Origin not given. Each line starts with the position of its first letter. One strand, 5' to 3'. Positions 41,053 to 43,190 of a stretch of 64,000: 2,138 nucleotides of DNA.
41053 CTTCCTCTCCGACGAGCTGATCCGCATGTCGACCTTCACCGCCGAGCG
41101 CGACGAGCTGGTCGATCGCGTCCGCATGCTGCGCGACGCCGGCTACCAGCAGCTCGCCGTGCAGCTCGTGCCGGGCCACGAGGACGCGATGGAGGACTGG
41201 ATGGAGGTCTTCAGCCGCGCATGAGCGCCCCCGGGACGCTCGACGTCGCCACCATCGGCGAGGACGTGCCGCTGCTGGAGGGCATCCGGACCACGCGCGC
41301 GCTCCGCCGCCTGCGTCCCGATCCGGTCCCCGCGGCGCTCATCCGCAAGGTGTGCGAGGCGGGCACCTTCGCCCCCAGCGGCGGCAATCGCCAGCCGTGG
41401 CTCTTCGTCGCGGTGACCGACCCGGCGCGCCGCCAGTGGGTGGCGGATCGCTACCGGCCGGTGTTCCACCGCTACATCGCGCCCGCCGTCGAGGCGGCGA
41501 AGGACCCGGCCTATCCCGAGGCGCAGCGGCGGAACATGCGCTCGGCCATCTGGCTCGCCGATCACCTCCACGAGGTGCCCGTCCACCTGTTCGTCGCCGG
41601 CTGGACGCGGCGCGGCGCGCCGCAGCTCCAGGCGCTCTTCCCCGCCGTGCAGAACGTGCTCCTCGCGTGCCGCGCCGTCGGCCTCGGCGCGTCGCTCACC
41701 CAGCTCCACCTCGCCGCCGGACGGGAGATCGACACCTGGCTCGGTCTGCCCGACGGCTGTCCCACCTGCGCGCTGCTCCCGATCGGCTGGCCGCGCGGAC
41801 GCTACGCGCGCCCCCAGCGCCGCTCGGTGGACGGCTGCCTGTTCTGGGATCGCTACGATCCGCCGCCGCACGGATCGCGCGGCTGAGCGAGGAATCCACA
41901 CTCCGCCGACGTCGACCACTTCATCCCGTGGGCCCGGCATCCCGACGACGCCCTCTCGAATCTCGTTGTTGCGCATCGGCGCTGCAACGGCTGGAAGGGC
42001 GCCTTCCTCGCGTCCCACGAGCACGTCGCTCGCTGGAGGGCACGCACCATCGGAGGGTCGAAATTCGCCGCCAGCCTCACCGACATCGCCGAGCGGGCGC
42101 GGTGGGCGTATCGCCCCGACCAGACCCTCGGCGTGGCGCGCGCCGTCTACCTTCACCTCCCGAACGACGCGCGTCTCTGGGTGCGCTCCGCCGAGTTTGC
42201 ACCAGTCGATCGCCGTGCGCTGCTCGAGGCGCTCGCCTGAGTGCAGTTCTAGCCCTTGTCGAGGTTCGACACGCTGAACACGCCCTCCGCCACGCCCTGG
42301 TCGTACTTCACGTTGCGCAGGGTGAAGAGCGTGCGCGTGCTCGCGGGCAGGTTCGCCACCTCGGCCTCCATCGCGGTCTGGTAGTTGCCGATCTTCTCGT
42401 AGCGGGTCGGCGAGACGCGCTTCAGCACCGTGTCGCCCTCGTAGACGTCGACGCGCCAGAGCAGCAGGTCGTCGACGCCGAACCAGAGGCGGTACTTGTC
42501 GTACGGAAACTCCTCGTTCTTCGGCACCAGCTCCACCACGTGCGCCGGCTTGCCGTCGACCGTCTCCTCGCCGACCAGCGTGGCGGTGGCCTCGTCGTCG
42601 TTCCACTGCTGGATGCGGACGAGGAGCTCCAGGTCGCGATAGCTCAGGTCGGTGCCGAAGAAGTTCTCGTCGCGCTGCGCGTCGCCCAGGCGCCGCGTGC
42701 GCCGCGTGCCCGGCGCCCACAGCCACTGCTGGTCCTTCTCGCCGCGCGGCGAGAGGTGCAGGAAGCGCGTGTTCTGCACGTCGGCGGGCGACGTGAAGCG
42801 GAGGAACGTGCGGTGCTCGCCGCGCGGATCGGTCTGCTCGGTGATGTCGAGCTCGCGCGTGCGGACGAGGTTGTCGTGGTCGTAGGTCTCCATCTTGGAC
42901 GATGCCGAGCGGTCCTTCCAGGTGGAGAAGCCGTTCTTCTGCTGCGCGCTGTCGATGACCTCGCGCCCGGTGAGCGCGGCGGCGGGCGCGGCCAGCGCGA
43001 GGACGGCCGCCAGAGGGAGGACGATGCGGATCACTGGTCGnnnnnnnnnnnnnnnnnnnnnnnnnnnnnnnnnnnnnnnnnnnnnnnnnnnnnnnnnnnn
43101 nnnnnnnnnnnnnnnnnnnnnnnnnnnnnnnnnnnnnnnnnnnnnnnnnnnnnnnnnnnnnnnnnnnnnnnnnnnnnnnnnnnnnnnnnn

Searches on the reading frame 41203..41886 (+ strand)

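Call 57: search_protein_families(library=pfam, max_evalue=0.001, proteins=[window:41203-41886:+])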
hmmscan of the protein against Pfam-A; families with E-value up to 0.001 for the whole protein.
window:41203-41886:+ (227 aa): 1 family
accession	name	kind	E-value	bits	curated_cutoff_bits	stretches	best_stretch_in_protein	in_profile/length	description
PF00881.29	Nitroreductase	-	9.7e-21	75.1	23.5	1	28-196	1-167/167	Nitroreductase family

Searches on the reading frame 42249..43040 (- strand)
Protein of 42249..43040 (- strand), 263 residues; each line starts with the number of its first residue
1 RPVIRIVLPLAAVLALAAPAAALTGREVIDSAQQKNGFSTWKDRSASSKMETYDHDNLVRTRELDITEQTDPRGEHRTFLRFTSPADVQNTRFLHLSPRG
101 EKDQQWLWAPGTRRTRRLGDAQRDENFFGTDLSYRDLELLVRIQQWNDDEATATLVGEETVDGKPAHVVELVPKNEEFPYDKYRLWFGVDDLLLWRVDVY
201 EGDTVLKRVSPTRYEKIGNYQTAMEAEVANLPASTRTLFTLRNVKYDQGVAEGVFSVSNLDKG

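Call 57: search_protein_families(library=pfam, max_evalue=0.001, proteins=[window:42249-43040:-])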
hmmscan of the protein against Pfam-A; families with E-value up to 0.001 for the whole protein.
window:42249-43040:- (263 aa): 2 families
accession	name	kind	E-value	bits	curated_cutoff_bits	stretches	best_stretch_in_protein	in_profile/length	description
PF17131.11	LolA_like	-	2.9e-42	144.8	30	1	74-261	1-183/184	Outer membrane lipoprotein-sorting protein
PF07044.18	DUF1329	-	1.4e-08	34.9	23.1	1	32-131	104-201/368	Protein of unknown function (DUF1329)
